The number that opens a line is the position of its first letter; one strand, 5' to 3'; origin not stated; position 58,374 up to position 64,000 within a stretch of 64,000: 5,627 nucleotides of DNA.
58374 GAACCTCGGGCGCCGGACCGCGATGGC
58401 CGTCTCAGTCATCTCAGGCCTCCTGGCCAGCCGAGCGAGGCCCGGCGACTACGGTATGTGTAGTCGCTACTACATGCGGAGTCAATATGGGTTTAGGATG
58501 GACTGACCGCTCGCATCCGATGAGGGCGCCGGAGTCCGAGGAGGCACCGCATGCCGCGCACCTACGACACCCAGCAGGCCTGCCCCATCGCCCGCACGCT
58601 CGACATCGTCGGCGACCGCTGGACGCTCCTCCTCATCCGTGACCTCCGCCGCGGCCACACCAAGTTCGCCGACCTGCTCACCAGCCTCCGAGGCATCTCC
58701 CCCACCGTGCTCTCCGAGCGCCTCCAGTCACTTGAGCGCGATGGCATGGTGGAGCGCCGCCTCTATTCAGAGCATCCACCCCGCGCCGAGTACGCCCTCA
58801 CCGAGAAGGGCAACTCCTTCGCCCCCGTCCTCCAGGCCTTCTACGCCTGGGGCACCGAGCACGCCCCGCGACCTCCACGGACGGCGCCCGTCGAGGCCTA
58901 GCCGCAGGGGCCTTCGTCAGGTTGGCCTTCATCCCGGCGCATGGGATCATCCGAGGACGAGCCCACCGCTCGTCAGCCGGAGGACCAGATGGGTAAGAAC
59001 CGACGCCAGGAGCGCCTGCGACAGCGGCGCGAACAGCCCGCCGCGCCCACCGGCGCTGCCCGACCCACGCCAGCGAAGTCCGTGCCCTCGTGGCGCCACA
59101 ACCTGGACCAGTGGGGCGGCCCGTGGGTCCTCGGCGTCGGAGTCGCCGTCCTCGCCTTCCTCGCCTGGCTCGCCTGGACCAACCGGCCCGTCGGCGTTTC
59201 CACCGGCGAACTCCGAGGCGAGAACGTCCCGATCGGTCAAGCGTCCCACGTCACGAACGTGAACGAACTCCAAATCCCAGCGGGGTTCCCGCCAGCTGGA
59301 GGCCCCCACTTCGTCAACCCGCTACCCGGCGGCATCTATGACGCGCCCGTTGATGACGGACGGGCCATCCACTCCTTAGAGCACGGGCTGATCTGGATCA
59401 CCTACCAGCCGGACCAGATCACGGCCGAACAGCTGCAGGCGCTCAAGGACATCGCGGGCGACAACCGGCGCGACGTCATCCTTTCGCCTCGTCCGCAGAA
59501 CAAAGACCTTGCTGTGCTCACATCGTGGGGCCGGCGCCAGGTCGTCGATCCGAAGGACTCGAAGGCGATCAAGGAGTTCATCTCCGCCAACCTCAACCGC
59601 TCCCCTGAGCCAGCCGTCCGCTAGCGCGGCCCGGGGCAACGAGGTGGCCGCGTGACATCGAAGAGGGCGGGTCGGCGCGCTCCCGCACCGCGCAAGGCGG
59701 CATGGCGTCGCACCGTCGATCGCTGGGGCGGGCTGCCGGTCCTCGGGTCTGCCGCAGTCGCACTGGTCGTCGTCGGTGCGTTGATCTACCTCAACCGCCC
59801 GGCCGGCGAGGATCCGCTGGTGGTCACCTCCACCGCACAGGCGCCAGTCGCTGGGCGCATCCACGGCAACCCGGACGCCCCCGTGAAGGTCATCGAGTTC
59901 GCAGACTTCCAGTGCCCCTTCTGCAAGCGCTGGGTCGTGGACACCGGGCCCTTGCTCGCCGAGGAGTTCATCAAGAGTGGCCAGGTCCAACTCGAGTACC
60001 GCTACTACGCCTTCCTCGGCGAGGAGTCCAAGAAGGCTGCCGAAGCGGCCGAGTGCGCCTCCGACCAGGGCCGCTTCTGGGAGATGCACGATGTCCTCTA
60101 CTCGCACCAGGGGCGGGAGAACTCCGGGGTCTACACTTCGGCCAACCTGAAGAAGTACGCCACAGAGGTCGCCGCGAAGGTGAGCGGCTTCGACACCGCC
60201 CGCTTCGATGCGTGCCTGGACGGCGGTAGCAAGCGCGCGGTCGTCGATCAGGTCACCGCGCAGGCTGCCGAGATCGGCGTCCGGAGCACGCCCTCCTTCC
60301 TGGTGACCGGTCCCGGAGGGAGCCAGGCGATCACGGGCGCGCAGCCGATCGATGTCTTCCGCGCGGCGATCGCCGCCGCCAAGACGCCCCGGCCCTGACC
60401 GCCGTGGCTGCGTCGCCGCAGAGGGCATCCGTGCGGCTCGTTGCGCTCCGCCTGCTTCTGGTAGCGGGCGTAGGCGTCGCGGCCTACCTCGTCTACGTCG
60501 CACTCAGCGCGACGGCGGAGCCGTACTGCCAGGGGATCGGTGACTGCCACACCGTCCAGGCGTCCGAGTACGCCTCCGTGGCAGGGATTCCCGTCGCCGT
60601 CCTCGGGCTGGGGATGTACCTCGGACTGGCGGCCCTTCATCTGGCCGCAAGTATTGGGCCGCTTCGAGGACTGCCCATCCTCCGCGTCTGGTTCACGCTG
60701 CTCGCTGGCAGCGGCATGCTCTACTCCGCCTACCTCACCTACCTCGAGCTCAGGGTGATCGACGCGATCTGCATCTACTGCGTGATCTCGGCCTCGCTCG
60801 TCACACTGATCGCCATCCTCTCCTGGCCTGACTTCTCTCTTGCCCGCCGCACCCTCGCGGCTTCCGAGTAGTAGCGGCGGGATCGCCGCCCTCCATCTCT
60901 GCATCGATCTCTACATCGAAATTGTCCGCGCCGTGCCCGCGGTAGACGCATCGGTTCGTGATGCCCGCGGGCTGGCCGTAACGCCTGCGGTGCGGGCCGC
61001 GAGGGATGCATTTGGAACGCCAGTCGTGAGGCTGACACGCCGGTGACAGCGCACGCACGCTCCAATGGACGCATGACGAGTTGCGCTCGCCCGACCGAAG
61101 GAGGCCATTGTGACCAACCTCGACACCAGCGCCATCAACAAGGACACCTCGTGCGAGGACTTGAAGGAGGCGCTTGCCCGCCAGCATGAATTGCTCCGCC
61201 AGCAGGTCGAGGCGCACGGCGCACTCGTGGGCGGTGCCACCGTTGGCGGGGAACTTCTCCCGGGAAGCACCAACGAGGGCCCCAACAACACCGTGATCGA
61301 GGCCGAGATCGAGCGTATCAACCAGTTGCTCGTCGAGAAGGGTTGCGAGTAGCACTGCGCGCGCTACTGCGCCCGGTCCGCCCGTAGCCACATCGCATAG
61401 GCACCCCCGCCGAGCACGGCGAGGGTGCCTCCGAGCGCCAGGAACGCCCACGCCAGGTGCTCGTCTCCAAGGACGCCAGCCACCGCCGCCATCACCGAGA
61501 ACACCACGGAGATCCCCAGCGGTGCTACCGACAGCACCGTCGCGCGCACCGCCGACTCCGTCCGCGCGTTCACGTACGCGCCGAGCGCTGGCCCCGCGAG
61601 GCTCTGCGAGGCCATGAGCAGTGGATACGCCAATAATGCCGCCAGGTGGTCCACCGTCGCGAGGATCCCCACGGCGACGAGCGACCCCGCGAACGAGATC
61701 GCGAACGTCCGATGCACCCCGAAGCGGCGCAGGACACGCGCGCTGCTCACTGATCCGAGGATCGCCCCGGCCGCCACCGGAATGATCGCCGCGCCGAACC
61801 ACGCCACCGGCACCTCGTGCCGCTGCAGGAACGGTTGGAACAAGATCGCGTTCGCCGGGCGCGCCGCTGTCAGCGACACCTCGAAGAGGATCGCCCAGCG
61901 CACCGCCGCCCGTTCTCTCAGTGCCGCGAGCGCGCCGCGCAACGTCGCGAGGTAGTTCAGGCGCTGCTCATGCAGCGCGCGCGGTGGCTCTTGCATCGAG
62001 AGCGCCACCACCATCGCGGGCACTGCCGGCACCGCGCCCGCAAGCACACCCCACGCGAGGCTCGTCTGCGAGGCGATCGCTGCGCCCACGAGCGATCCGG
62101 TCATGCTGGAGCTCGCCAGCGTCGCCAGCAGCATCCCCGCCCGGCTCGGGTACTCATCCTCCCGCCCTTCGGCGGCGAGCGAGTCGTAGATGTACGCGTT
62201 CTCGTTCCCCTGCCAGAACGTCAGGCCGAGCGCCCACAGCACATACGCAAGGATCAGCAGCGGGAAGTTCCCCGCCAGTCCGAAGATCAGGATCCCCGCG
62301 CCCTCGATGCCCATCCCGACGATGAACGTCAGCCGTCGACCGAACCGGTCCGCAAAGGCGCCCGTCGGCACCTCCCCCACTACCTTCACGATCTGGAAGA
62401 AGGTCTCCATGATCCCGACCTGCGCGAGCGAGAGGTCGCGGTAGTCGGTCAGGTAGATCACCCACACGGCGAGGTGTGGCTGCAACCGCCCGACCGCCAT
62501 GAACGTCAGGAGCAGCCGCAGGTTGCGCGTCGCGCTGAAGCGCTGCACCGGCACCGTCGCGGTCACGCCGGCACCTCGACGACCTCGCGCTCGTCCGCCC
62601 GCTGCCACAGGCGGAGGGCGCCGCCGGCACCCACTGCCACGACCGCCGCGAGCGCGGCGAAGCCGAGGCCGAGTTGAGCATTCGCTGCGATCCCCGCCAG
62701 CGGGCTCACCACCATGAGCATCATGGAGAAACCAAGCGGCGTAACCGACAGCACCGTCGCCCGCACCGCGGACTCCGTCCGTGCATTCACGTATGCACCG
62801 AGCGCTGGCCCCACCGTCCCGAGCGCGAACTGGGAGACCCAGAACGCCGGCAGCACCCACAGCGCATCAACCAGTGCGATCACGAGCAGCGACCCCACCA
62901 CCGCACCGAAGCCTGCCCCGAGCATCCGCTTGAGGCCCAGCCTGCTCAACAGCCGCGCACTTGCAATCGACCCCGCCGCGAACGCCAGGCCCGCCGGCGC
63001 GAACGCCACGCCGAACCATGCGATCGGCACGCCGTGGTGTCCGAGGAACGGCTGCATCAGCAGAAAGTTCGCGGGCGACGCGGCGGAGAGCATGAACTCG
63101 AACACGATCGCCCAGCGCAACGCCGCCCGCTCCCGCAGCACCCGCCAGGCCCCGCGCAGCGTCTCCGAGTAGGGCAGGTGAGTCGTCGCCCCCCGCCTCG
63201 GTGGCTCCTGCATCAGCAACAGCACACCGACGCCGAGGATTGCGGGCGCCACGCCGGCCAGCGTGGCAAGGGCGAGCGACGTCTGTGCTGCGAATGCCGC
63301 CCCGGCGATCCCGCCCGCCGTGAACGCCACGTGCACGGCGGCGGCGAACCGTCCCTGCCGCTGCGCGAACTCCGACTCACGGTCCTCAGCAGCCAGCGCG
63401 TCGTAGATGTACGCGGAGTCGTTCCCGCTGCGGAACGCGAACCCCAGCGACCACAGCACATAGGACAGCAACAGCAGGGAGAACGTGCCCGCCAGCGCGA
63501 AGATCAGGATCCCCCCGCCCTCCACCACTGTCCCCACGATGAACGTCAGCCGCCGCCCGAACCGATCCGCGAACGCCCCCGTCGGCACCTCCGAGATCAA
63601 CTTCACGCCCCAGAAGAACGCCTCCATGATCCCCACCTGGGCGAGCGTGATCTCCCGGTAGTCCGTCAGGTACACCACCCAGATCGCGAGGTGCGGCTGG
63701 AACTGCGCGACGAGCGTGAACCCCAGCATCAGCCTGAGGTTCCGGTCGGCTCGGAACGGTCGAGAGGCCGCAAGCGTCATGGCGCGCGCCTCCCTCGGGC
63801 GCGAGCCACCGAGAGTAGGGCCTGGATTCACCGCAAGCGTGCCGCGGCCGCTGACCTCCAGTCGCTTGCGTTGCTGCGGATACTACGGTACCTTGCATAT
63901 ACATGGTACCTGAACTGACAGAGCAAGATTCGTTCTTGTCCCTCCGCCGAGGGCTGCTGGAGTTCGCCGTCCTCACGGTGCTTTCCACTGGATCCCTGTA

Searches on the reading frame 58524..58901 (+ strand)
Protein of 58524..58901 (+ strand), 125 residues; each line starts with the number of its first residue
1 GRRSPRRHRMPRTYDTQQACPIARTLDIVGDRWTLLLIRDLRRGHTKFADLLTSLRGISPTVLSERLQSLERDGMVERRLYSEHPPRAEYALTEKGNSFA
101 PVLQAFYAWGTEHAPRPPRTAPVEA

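Call 14: search_protein_families(library=pfam, proteins=[window:58524-58901:+])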
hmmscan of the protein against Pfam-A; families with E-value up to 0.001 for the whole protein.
window:58524-58901:+ (125 aa): 2 families
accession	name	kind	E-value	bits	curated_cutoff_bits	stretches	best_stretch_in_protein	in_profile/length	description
PF01638.23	HxlR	-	8.2e-26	90.1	20.8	1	28-115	1-88/91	HxlR-like helix-turn-helix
PF03551.20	PadR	-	0.00015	22.1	27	1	49-98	20-71/75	Transcriptional regulator PadR-like family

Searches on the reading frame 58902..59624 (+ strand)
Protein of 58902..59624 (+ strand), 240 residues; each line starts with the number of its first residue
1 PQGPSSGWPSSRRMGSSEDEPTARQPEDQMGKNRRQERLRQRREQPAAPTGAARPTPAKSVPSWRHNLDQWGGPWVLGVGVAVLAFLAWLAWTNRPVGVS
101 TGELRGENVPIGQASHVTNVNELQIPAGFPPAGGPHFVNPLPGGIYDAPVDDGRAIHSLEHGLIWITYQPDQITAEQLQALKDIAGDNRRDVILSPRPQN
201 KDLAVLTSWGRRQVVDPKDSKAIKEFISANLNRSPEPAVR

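Call 14: search_protein_families(library=pfam, proteins=[window:58902-59624:+])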
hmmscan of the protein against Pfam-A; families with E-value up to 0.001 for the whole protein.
window:58902-59624:+ (240 aa): 1 family
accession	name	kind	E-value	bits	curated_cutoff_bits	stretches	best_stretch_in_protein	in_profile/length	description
PF11303.13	DUF3105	-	4.1e-27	95.2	25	1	130-237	14-124/130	Protein of unknown function (DUF3105)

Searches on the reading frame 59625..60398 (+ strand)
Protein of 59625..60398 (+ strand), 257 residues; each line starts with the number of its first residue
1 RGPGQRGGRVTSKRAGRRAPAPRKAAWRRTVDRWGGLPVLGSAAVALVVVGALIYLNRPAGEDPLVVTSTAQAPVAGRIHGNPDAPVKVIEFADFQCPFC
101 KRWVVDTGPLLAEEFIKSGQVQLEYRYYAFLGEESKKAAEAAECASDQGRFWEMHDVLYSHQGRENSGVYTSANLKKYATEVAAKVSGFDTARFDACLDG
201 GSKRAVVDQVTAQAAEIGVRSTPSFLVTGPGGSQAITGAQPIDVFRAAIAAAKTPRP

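Call 31: search_protein_families(library=pfam, max_evalue=1, proteins=[window:59625-60398:+])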
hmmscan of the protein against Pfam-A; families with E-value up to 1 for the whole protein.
window:59625-60398:+ (257 aa): 4 families
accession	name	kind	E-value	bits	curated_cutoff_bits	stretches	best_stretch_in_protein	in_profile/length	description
PF13462.12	Thioredoxin_4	-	4.3e-30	105.5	23.2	1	77-229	5-147/165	Thioredoxin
PF01323.26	DSBA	-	5.1e-11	43.2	25.6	1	89-249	2-190/191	DSBA-like thioredoxin domain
PF13098.12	Thioredoxin_2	-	0.00048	20.9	27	1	90-248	10-103/104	Thioredoxin-like domain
PF01503.22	PRA-PH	-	0.11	13.4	21.3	1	121-163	25-66/86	Phosphoribosyl-ATP pyrophosphohydrolase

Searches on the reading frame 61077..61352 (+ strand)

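Call 31: search_protein_families(library=pfam, max_evalue=1, proteins=[window:61077-61352:+])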
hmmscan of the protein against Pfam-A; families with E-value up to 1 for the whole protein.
window:61077-61352:+ (91 aa): 3 families
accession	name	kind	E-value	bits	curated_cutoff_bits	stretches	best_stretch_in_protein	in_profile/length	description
PF16799.10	VGPC1_C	-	0.049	14.1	28.9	0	75-89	28-42/48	C-terminal membrane-localisation domain of ion-channel, VCN1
PF09361.15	Phasin_2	-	0.087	13.5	24.9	1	17-46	44-73/100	Phasin protein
PF02011.21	Glyco_hydro_48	-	0.42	9.5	25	1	18-56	331-369/619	Glycosyl hydrolase family 48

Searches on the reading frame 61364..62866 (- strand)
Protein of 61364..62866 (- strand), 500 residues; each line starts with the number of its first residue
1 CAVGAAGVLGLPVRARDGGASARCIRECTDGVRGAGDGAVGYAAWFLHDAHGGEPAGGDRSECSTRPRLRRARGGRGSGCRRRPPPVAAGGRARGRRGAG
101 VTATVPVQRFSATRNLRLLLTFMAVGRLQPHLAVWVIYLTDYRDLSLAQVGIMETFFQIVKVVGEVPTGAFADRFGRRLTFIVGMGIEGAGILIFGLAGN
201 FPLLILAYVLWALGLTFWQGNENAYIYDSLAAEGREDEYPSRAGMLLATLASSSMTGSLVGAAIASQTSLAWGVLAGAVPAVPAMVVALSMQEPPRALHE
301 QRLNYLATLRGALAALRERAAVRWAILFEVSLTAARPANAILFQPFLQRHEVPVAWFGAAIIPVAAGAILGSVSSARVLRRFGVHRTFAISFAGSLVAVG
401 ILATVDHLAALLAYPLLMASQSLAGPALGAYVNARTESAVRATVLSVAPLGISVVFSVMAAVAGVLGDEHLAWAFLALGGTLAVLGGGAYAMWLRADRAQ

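Call 83: search_protein_families(library=pfam, proteins=[window:61364-62866:-])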
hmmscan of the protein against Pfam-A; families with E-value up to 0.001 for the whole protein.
window:61364-62866:- (500 aa): 2 families
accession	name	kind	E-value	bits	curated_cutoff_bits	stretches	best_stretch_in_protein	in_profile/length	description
PF07690.21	MFS_1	-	1.2e-19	70.9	33.4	1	133-412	17-297/347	Major Facilitator Superfamily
PF12832.13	MFS_1_like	-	0.00075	19.1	25.2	0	118-405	8-151/373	MFS_1 like family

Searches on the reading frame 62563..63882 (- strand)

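Call 83: search_protein_families(library=pfam, proteins=[window:62563-63882:-])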
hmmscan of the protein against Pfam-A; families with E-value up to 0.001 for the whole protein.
window:62563-63882:- (439 aa): 1 family
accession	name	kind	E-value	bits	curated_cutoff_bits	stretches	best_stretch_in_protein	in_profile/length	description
PF07690.21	MFS_1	-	1e-21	77.7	33.4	1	67-385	18-339/347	Major Facilitator Superfamily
